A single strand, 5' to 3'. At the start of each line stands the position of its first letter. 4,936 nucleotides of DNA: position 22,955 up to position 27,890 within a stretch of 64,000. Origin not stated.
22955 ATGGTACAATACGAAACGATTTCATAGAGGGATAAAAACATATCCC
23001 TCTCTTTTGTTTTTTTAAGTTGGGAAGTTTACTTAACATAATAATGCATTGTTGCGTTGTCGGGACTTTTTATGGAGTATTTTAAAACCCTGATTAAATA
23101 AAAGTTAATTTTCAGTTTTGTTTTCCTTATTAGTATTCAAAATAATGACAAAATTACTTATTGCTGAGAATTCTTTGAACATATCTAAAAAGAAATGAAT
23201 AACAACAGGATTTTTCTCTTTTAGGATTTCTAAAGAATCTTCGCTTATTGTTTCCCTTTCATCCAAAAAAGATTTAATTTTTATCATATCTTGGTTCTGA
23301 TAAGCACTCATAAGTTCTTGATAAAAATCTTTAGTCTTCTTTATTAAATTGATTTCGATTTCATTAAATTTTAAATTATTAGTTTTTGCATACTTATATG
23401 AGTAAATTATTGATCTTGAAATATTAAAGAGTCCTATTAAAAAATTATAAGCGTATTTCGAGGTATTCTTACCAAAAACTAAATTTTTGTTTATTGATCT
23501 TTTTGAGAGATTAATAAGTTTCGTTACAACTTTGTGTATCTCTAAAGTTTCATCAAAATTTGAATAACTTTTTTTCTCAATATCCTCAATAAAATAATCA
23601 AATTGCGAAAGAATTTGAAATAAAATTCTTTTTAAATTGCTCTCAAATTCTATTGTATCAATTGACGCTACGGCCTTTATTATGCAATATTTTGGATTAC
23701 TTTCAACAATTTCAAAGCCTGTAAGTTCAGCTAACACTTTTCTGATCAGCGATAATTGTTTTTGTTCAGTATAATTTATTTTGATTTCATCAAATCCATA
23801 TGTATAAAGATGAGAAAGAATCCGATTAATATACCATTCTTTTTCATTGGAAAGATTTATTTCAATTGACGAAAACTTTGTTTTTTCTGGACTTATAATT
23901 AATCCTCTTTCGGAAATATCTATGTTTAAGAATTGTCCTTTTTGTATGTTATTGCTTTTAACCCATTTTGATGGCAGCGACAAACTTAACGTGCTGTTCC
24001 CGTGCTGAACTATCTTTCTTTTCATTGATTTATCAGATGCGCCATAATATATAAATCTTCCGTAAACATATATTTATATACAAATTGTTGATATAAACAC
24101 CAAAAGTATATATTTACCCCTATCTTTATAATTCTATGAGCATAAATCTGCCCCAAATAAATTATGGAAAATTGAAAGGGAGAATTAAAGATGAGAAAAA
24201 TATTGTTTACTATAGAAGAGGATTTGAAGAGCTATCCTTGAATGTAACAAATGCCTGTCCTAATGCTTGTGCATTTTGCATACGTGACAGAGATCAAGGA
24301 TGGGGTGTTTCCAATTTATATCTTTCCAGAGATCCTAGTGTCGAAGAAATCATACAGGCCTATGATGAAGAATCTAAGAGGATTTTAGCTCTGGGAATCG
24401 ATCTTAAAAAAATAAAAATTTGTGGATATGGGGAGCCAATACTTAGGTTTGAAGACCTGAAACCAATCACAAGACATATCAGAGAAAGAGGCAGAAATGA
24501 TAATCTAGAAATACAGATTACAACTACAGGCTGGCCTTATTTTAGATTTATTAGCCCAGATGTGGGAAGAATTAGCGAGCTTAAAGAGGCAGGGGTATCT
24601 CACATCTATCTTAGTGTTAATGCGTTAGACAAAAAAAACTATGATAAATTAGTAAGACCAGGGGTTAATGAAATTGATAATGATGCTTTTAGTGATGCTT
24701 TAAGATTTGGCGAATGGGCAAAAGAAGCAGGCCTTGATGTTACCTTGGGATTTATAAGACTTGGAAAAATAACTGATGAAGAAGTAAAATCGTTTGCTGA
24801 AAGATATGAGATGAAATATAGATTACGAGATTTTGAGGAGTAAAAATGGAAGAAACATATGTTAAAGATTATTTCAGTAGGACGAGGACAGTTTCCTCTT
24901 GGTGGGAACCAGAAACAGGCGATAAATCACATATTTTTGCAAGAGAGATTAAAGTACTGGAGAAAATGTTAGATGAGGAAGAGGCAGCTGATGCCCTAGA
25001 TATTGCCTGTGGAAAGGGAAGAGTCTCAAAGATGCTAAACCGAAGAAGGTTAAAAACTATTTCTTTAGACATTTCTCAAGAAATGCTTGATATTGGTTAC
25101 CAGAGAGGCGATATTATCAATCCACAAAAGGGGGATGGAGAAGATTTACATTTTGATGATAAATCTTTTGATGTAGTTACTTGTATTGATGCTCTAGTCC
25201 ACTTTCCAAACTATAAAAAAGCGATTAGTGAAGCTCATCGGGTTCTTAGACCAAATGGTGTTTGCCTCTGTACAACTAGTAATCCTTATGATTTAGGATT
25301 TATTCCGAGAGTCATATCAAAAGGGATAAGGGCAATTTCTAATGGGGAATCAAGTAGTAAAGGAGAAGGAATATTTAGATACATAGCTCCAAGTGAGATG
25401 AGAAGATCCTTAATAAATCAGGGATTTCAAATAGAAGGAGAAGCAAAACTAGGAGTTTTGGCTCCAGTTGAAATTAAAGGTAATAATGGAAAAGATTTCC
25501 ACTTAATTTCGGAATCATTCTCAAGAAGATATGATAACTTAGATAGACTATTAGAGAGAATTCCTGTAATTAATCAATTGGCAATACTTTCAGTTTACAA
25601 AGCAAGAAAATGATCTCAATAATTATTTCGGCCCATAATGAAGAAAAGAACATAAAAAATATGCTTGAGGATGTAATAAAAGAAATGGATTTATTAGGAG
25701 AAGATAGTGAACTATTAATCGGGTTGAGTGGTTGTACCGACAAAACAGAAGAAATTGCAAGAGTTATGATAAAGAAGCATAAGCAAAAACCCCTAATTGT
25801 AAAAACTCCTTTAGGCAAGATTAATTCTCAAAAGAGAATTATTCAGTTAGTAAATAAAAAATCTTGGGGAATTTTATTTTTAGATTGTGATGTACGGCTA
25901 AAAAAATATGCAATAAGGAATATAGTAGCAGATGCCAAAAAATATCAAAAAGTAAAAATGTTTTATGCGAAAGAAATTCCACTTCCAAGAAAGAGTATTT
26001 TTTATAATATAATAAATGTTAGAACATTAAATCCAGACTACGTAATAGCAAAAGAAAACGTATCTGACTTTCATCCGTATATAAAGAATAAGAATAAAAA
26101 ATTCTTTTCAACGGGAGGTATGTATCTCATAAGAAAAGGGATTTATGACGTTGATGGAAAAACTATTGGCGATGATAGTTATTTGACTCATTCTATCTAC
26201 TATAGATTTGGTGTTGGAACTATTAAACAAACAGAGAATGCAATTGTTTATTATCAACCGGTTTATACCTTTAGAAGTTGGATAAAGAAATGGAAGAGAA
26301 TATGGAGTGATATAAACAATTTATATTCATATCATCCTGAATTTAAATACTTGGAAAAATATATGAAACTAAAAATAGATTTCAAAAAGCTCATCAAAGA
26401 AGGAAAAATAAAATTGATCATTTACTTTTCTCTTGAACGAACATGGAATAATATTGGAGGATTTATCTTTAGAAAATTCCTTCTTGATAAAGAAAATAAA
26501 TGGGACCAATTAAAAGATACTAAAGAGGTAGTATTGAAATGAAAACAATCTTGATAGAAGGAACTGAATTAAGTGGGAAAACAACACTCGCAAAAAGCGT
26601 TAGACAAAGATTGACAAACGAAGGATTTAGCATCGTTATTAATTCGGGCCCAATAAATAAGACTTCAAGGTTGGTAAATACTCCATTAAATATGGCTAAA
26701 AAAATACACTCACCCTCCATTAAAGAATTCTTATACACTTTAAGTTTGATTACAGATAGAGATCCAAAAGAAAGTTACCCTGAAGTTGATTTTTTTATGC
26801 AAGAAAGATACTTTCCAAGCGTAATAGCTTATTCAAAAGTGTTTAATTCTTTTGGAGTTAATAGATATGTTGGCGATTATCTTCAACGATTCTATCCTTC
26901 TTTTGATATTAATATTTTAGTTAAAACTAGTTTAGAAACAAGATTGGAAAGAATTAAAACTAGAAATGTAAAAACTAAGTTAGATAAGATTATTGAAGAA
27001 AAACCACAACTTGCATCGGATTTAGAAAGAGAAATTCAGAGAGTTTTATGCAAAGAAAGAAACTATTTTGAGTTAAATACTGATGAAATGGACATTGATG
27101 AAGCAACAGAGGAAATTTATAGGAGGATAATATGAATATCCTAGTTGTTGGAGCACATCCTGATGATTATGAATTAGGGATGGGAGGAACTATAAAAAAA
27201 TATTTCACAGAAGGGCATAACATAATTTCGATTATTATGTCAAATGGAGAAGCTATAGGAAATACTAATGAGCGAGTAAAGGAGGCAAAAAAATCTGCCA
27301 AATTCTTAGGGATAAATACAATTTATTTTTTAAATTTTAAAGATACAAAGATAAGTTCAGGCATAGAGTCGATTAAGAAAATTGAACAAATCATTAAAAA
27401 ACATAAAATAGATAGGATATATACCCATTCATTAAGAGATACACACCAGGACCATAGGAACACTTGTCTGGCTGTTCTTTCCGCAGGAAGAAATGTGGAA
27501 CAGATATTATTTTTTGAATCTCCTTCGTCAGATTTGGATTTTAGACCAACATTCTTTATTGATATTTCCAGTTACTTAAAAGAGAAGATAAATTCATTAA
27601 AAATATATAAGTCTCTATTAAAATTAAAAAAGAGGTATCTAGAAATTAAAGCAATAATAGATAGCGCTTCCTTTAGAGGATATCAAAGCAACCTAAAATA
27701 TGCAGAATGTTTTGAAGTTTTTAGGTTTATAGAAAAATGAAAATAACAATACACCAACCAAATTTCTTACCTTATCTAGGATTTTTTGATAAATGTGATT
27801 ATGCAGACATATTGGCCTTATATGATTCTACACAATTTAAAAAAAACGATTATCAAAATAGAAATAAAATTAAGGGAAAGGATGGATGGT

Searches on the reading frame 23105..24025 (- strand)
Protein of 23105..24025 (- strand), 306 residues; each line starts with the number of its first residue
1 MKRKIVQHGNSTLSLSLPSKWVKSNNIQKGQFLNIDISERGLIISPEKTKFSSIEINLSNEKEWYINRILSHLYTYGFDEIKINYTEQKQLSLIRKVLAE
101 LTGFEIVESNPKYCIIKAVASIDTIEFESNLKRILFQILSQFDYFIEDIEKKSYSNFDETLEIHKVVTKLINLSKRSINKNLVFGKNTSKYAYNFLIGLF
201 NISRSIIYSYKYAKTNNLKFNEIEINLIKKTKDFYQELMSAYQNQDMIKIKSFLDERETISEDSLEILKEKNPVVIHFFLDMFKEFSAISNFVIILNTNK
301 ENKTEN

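Call 79: search_protein_families(library=pfam, proteins=[window:23105-24025:-], max_evalue=0.001)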
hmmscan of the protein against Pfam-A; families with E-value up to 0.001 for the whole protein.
window:23105-24025:- (306 aa): 1 family
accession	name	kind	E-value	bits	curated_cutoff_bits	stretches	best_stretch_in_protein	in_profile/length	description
PF04014.23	MazE_antitoxin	-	2.5e-05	24.6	24.7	1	9-50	4-46/48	Antidote-toxin recognition MazE, bacterial antitoxin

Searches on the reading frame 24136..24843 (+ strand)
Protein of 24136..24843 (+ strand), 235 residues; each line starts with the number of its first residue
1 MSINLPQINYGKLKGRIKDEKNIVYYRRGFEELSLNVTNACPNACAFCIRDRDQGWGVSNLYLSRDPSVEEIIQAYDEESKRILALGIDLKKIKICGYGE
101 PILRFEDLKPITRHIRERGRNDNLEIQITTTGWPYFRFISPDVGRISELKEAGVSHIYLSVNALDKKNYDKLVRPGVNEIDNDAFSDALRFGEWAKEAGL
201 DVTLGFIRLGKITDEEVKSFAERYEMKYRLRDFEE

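Call 65: search_protein_families(library=ncbifam, proteins=[window:24136-24843:+], max_evalue=0.00001)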
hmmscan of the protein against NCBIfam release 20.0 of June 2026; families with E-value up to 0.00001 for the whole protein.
window:24136-24843:+ (235 aa): 8 families
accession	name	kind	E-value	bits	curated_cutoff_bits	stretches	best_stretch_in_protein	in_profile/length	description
TIGR04038.1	tatD_link_rSAM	subfamily_domain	2.5e-29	102.4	129.7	1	31-233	8-191/192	TatD family nuclease-associated radical SAM protein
TIGR04100.1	rSAM_pair_X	hypoth_equivalog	1.8e-28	99.4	262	1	31-234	8-197/197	TIGR04100 family radical SAM protein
TIGR02666.1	moaA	equivalog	6.7e-14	51.6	284.05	1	26-225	5-181/336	GTP 3',8-cyclase MoaA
TIGR02668.1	moaA_archaeal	equivalog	2e-13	50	325.25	1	26-225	5-174/303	GTP 3',8-cyclase MoaA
NF001199.0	PRK00164.2-1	equivalog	1.4e-12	47.3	231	1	26-220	7-171/308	GTP 3',8-cyclase MoaA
NF045702.1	rSAM_GDGT_ether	equivalog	8.1e-09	34.6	450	1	35-171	90-208/486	tetraether lipid synthase Tes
NF045646.2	rSAM_Se_TrsS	equivalog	2.9e-07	29.4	490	1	35-179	90-213/441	radical SAM (seleno)protein TrsS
TIGR04317.1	W_rSAM_matur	equivalog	9.7e-07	28.2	380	1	31-171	4-120/349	tungsten cofactor oxidoreductase radical SAM maturase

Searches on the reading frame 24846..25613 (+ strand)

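Call 65: search_protein_families(library=ncbifam, proteins=[window:24846-25613:+], max_evalue=0.00001)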
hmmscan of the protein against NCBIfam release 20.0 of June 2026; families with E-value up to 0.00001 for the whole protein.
window:24846-25613:+ (255 aa): 23 families
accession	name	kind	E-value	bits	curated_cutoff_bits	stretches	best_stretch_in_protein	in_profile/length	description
TIGR01934.1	MenG_MenH_UbiE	subfamily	2.4e-18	66.3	158.35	1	40-145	33-144/223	ubiquinone/menaquinone biosynthesis methyltransferase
NF045667.1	MTase_DVU1556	equivalog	2.3e-15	56.6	155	1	45-143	21-120/213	DVU_1556 family methyltransferase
TIGR02072.1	BioC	equivalog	9.2e-15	55.1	184.95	1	37-146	26-136/244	malonyl-ACP O-methyltransferase BioC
NF001244.0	PRK00216.1-5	equivalog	9.2e-15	54.6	216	1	40-141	42-152/236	bifunctional demethylmenaquinone methyltransferase/2-methoxy-6-polyprenyl-1,4-benzoquinol methylase UbiE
NF001241.0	PRK00216.1-2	equivalog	5e-14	52.5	327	1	39-148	44-154/231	demethylmenaquinone methyltransferase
NF007610.0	PRK10258.1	equivalog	2.4e-13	50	342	1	34-144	30-140/251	malonyl-ACP O-methyltransferase BioC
NF001243.0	PRK00216.1-4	equivalog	6.6e-13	48.5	235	1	40-152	41-162/237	demethylmenaquinone methyltransferase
NF045823.1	PthPhpthDimycoMt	equivalog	1.2e-11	44.3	300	1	49-142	69-166/256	phthiotriol/phenolphthiotriol dimycocerosates methyltransferase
TIGR02752.1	MenG_heptapren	equivalog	1.4e-11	44.3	419.85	1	40-151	39-159/231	demethylmenaquinone methyltransferase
NF001242.0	PRK00216.1-3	equivalog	6.7e-11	42.1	351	1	44-143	68-176/258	bifunctional demethylmenaquinone methyltransferase/2-methoxy-6-polyprenyl-1,4-benzoquinol methylase UbiE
TIGR01983.1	UbiG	equivalog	1e-10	41.4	102.95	1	45-157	48-166/228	bifunctional 2-polyprenyl-6-hydroxyphenol methylase/3-demethylubiquinol 3-O-methyltransferase UbiG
NF045825.1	FAmtase_mtf2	equivalog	3.5e-10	39.5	400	1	49-143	61-159/248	fatty-acid O-methyltransferase Mtf2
NF052510.1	methyltran_MpqE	exception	4.4e-10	39.4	335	1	41-143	41-152/234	methyl-plastoquinone biosynthesis methyltransferase MpqE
NF004452.0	PRK05785.1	equivalog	3.3e-09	36.5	207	1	45-135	50-138/228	hypothetical protein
NF041536.1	ArsM_DUF2284_UU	exception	3.5e-09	35.5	575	1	46-141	76-179/459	arsenite methyltransferase/DUF2284 domain selenoprotein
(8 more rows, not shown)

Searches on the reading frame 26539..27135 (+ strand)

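Call 65: search_protein_families(library=ncbifam, proteins=[window:26539-27135:+], max_evalue=0.00001)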
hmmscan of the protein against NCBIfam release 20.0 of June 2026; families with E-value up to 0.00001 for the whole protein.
window:26539-27135:+ (198 aa): 1 family
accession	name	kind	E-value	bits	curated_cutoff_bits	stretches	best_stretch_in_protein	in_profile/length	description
TIGR00041.1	DTMP_kinase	equivalog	1.4e-10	41.2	83.25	1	4-193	7-196/196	dTMP kinase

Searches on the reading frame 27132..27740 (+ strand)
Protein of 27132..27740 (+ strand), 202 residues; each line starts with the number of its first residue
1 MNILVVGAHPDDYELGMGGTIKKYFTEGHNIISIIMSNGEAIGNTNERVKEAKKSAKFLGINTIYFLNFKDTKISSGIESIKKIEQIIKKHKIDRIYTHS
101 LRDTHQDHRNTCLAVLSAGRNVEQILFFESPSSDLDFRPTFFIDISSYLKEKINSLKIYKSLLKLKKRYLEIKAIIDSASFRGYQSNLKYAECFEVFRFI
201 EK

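Call 65: search_protein_families(library=ncbifam, proteins=[window:27132-27740:+], max_evalue=0.00001)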
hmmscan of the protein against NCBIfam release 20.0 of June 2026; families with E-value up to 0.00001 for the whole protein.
window:27132-27740:+ (202 aa): 2 families
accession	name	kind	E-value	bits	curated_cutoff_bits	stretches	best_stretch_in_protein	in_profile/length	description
TIGR04001.1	thiol_BshB1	equivalog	3.9e-26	92.2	182.5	1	2-192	3-216/226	bacillithiol biosynthesis deacetylase BshB1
TIGR04000.1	thiol_BshB2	equivalog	3.9e-07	29.9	195.25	1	3-163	3-185/217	bacillithiol biosynthesis deacetylase BshB2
